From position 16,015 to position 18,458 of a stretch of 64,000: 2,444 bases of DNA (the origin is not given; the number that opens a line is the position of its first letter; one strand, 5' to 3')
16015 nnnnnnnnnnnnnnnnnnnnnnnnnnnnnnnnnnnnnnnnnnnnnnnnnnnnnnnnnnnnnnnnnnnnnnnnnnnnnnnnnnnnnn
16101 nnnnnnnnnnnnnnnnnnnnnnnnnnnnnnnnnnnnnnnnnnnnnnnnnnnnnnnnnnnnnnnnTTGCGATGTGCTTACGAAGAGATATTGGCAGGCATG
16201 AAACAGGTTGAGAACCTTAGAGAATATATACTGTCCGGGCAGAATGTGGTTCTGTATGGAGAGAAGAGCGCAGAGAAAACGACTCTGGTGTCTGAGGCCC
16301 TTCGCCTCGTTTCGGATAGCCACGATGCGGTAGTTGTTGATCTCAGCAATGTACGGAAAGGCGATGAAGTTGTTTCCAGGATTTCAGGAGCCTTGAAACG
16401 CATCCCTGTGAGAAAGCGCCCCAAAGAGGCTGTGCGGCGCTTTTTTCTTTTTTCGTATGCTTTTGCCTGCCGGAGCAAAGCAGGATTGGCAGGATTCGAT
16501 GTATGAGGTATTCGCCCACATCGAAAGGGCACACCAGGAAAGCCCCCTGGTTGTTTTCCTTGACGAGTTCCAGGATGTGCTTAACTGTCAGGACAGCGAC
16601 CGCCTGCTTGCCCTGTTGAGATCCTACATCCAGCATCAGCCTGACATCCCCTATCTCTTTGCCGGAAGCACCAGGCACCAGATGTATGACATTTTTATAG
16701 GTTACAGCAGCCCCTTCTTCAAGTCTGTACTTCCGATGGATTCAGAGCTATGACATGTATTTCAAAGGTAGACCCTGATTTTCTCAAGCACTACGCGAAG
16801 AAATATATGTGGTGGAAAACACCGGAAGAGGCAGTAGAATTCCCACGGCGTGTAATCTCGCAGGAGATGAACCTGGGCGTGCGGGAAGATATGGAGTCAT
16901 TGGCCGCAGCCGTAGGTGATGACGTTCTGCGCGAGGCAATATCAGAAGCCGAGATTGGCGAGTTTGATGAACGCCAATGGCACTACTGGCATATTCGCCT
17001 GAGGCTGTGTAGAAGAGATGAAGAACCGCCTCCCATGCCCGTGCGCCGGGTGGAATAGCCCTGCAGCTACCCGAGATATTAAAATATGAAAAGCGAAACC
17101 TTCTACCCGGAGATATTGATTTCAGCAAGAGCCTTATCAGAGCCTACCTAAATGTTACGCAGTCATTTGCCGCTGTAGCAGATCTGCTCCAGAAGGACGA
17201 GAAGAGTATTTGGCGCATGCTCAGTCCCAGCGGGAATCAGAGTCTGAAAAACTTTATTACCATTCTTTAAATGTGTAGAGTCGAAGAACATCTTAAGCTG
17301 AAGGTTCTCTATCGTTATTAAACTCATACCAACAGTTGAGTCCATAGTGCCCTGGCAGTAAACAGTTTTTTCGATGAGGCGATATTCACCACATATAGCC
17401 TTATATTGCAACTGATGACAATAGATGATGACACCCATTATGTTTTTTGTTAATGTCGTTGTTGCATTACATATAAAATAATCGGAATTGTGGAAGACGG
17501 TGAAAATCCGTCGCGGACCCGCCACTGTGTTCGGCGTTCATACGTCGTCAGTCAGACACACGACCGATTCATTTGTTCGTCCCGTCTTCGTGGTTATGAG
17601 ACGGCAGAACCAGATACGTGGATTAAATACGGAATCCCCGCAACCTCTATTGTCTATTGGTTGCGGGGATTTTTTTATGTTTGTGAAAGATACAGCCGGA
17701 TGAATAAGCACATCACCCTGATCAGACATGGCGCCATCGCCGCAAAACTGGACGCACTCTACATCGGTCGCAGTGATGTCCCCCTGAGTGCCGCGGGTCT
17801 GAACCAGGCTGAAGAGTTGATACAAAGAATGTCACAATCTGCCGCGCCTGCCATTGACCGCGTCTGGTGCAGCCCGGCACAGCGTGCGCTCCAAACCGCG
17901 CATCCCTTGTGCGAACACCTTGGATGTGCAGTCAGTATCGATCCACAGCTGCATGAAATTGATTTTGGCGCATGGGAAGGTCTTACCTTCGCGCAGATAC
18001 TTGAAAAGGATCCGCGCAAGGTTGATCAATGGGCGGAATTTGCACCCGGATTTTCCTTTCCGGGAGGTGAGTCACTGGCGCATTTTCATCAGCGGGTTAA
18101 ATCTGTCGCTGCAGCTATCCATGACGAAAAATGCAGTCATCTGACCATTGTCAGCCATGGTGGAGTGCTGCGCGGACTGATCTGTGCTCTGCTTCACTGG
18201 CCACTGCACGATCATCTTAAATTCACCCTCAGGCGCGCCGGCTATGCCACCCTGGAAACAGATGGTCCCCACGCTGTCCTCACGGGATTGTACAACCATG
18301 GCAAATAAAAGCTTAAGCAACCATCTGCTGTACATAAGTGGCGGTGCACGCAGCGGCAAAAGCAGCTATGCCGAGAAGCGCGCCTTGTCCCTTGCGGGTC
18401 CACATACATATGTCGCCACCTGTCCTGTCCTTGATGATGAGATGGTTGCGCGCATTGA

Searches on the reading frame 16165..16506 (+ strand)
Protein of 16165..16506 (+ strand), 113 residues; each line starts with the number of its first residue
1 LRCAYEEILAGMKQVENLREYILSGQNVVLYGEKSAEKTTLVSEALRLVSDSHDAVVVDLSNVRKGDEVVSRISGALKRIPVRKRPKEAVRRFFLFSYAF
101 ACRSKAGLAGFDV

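Call 5: search_protein_families(library=pfam, proteins=[window:16165-16506:+], max_evalue=0.01)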
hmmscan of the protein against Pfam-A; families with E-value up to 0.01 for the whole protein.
window:16165-16506:+ (113 aa): 0 families

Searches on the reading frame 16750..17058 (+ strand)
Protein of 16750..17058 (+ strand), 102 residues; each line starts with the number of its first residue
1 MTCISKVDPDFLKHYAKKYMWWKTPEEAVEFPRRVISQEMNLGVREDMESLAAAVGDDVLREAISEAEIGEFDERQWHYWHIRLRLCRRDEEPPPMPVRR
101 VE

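Call 5: search_protein_families(library=pfam, proteins=[window:16750-17058:+], max_evalue=0.01)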
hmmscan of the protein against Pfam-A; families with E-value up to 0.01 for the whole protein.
window:16750-17058:+ (102 aa): 0 families

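Call 61: find_homologous_proteins(query=window:16750-17058:+, max_evalue=0.001)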
Query window:16750-17058:+ (102 aa): 34 proteins with E <= 0.001 among 38 candidates.
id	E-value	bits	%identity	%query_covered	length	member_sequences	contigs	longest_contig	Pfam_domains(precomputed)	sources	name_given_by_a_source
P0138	2.1e-51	190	85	100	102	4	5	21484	-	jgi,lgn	jgi:hypothetical protein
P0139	6.4e-33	131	60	95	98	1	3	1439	-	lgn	-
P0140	3.0e-31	126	84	69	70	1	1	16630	-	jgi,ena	-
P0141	5.9e-31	125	60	91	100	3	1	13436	-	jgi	jgi:hypothetical protein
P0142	1.9e-30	123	57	97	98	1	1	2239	-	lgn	-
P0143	1.1e-28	117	56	96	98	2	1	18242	-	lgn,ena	-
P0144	2.2e-28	116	57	92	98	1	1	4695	-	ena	-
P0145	3.1e-28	116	57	92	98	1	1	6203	-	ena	-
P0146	4.2e-28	116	55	95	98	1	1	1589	-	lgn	-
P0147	5.8e-28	115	51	94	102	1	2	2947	-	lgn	-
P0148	2.0e-27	113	86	62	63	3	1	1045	-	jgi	jgi:hypothetical protein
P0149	4.6e-27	112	55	92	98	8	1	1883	-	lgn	-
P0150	4.6e-26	109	54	93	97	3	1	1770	-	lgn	-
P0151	6.7e-26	108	55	83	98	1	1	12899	-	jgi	jgi:hypothetical protein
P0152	8.1e-26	108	53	95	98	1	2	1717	-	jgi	jgi:hypothetical protein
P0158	7.9e-25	105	53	95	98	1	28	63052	-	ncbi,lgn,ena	-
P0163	2.4e-24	103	49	97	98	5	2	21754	-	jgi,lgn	-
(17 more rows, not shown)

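Call 62: find_encoding_contigs(protein=P0158, flank=7000, max_places=4)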
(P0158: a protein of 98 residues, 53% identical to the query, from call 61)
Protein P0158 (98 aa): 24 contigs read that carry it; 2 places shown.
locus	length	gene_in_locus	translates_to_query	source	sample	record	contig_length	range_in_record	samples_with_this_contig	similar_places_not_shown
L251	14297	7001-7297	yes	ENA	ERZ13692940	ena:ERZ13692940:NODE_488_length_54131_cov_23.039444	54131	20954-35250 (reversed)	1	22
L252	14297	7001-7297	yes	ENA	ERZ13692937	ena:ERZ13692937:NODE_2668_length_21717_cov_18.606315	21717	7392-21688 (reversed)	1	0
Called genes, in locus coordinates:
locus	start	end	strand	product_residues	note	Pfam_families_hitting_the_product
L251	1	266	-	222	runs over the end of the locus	PF13279:4HBT_2, PF03061:4HBT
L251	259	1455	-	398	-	PF00155:Aminotran_1_2, PF01053:Cys_Met_Meta_PP (weak)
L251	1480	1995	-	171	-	PF01029:NusB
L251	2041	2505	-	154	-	PF00885:DMRL_synthase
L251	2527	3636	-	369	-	PF00926:DHBP_synthase, PF00925:GTP_cyclohydro2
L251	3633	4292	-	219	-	PF00677:Lum_binding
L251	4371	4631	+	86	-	PF22513:FitA-like_RHH (faint)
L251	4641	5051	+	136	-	PF01850:PIN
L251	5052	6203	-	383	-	PF00383:dCMP_cyt_deam_1, PF14437:MafB19-deam, PF01872:RibD_C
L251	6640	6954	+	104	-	PF01381:HTH_3, PF13560:HTH_31 (weak)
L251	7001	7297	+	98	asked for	-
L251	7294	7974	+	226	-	PF08843:AbiEii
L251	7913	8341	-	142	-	PF00383:dCMP_cyt_deam_1, PF14437:MafB19-deam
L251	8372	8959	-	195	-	PF07963:N_methyl (weak), PF12019:GspH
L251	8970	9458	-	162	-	PF07963:N_methyl, PF16732:ComP_DUS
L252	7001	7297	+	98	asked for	-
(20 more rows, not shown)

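Call 63: find_encoding_contigs(protein=P0138, flank=9000, max_places=3)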
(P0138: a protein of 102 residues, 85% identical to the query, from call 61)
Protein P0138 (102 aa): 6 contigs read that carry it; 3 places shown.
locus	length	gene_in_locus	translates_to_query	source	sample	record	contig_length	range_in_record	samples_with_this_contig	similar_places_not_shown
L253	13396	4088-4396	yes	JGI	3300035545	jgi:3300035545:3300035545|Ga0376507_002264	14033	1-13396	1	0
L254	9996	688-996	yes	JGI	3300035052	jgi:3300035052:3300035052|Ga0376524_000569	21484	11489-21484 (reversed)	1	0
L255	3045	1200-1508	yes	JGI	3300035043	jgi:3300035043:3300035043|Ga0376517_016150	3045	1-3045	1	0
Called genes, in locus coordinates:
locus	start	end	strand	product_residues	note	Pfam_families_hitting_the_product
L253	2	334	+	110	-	?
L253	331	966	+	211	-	PF00300:His_Phos_1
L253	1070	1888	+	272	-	PF00149:Metallophos, PF12850:Metallophos_2 (faint)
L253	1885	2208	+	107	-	PF01909:NTP_transf_2, PF18765:Polbeta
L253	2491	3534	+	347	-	PF01381:HTH_3 (weak), PF12844:HTH_19 (weak), PF13560:HTH_31 (weak), PF00149:Metallophos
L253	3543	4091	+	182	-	PF13191:AAA_16 (weak), PF13401:AAA_22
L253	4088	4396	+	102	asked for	-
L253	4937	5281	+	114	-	PF05973:Gp49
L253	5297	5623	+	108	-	PF13744:HTH_37, PF01381:HTH_3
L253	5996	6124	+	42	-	-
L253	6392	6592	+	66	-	-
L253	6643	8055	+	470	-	PF13727:CoA_binding_3, PF02397:Bac_transf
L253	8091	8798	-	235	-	PF01255:Prenyltransf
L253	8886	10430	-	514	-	PF14052:Caps_assemb_Wzi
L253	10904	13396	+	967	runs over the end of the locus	PF02563:Poly_export, PF10531:SLBB, PF22461:SLBB_2, PF10531:SLBB, PF22461:SLBB_2 (weak), PF10531:SLBB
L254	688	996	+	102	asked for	-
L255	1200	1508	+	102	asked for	-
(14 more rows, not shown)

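Call 64: search_dna_similar(query=window:16750-17055:+, collection=plasmids, mode=protein, max_rows=20, max_evalue=0.001)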
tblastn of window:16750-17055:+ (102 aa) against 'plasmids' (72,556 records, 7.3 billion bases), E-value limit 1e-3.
Records with a match: 2; places in all: 2; records where one place covers at least 80% of the query: 0.
Best place of each record, by identity: <60% 2.
By first word of the organism name: Bordetella 1; Campylobacter 1.
By predicted mobility (MOB-suite, as given by PLSDB): mobilizable 1; non-mobilizable 1.
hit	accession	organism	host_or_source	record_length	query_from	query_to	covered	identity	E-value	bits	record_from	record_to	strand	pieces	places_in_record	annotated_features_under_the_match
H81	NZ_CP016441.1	Bordetella pseudohinzii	mouse-C57Bl/6J,Bronchal aveolar lavage ...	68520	6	83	76%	43.6%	3e-15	76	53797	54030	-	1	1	none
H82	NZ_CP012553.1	Campylobacter sp. RM16192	dog,cell culture,oral swab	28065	15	86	71%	33.3%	4e-5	47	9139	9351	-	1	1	hypothetical protein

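Call 65: find_encoding_contigs(protein=P0163, flank=5000, max_places=4)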
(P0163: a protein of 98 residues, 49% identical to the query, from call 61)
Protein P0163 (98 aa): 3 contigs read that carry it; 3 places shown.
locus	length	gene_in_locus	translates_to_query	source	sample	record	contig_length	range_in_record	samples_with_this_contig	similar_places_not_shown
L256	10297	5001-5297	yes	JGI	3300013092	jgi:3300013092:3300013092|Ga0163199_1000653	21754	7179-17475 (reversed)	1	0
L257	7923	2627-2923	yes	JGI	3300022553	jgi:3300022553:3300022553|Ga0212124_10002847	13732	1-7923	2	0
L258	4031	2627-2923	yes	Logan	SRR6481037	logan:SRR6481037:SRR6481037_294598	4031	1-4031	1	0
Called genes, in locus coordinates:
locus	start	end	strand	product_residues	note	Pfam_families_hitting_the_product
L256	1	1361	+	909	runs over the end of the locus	PF09699:Paired_CXXCH_1 (faint), PF14537:Cytochrom_c3_2 (faint), PF22113:Mtrc-MtrF_II-IV_dom, PF14522:Cytochrome_C7 (weak), PF22113:Mtrc-MtrF_II-IV_dom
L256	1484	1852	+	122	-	PF12836:HHH_3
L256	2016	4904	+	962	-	PF09699:Paired_CXXCH_1 (faint), PF02085:Cytochrom_CIII (faint), PF14522:Cytochrome_C7 (faint), PF22113:Mtrc-MtrF_II-IV_dom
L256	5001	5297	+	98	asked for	-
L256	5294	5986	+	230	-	PF08843:AbiEii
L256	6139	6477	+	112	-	PF00034:Cytochrom_C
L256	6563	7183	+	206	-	PF03264:Cytochrom_NNT, PF14537:Cytochrom_c3_2 (faint), PF02085:Cytochrom_CIII (faint)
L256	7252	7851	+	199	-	PF03264:Cytochrom_NNT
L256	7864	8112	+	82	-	-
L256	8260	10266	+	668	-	PF09699:Paired_CXXCH_1 (faint), PF14522:Cytochrome_C7 (faint), PF14537:Cytochrom_c3_2 (faint), PF01292:Ni_hydr_CYTB (weak)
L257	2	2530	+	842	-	?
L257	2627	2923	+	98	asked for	-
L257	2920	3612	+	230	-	PF08843:AbiEii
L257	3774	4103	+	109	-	PF00034:Cytochrom_C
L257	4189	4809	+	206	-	PF03264:Cytochrom_NNT, PF14537:Cytochrom_c3_2 (faint), PF02085:Cytochrom_CIII (faint)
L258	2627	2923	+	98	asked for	-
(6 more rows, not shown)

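Call 72: predict_structure(alignment_id=A5)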
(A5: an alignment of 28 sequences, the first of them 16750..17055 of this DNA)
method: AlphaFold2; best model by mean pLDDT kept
length: 102 residues; sequences in the alignment: 28
mean_pLDDT: 90.6   pTM: 0.82
mean pLDDT of the five models: 90.6, 89.7, 89.4, 88.9, 88.0
residues with pLDDT >= 90: 78; 70-90: 19; 50-70: 4; < 50: 1
segments of 3 or more residues with pLDDT < 50: none
pLDDT, mean of each block of 10 residues (from residue 1): 84 93 93 94 93 95 92 94 92 84 53
secondary structure, 60 per line:
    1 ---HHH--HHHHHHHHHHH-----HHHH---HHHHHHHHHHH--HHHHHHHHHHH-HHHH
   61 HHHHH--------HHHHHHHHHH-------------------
elements in order: H9-19 H25-28 H32-42 H45-55 H57-65 H74-83

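Call 76: fold_search(model_id=the predicted structure, library=pdb)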
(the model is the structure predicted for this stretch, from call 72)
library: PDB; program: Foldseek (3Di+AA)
matches with E <= 10: 12; with E <= 0.001: 0
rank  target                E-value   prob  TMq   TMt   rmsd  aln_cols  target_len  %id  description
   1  2bnl_A                5.1e+00  0.03  0.19  0.15  11.2        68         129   13  The structure of the N-terminal domain of RsbR (released 2005-11-03)
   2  6t9i_D                7.3e+00  0.02  0.20  0.06   9.4        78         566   13  cryo-EM structure of transcription coactivator SAGA (released 2020-01-29)
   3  5h2x_A                7.8e+00  0.02  0.21  0.07   9.4        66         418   11  Crystal structure of the karyopherin Kap60p bound to the SUMO protease Ulp1p (150-172) (released 2016-12-14)
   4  5kl8_A                8.2e+00  0.04  0.29  0.11  11.4        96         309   14  Crystal structure of the Pumilio-Nos-CyclinB RNA complex (released 2016-08-17)
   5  4xrk                  8.2e+00  0.03  0.27  0.05   9.9        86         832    8  Crystal Structure of Importin Beta in a Polyethylene Glycol Condition (released 2016-01-27)
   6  4eun                  8.2e+00  0.01  0.18  0.12  14.1       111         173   14  Crystal structure of a sugar kinase (Target EFI-502144 from Janibacter sp. HTCC2649), unliganded structure (released 2012-05-16)
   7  4u2x_D                8.7e+00  0.05  0.33  0.22   7.9        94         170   18  Ebola virus VP24 in complex with Karyopherin alpha 5 C-terminus (released 2014-08-13)
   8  4u2x_E                8.7e+00  0.04  0.33  0.22   7.9        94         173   18  Ebola virus VP24 in complex with Karyopherin alpha 5 C-terminus (released 2014-08-13)
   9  2l0i_MODEL_1_A        9.3e+00  0.04  0.28  0.22   9.9        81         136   12  Solution structure of Rtt103 CTD-interacting domain bound to a Ser2 phosphorylated CTD peptide (released 2010-09-08)
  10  1jpp_A                9.3e+00  0.04  0.31  0.09   8.9        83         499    8  The Structure of a beta-Catenin Binding Repeat from Adenomatous Polyposis Coli (APC) in Complex with beta-Catenin (released 2002-01-16)
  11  7y17_F                9.3e+00  0.02  0.26  0.12  15.3       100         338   11  Crystal structure of ribosomal ITS2 pre-rRNA processing complex from Cyberlindnera jadinii (released 2023-06-14)
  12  9g5j_C                9.8e+00  0.03  0.22  0.13   6.4        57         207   18  Structure of the PRO-PRO endopeptidase (PPEP-3) E153A Y189F in complex with substrate peptide Ac-EPLPPPP-NH2 from Geob (released 2025-07-30)

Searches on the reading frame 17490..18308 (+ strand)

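Call 5: search_protein_families(library=pfam, proteins=[window:17490-18308:+], max_evalue=0.01)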
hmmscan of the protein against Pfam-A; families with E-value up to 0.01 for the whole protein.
window:17490-18308:+ (272 aa): 1 family
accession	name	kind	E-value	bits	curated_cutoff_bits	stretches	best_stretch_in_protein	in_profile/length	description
PF00300.27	His_Phos_1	-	8e-50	169.6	21.7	1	75-267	1-191/194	Histidine phosphatase superfamily (branch 1)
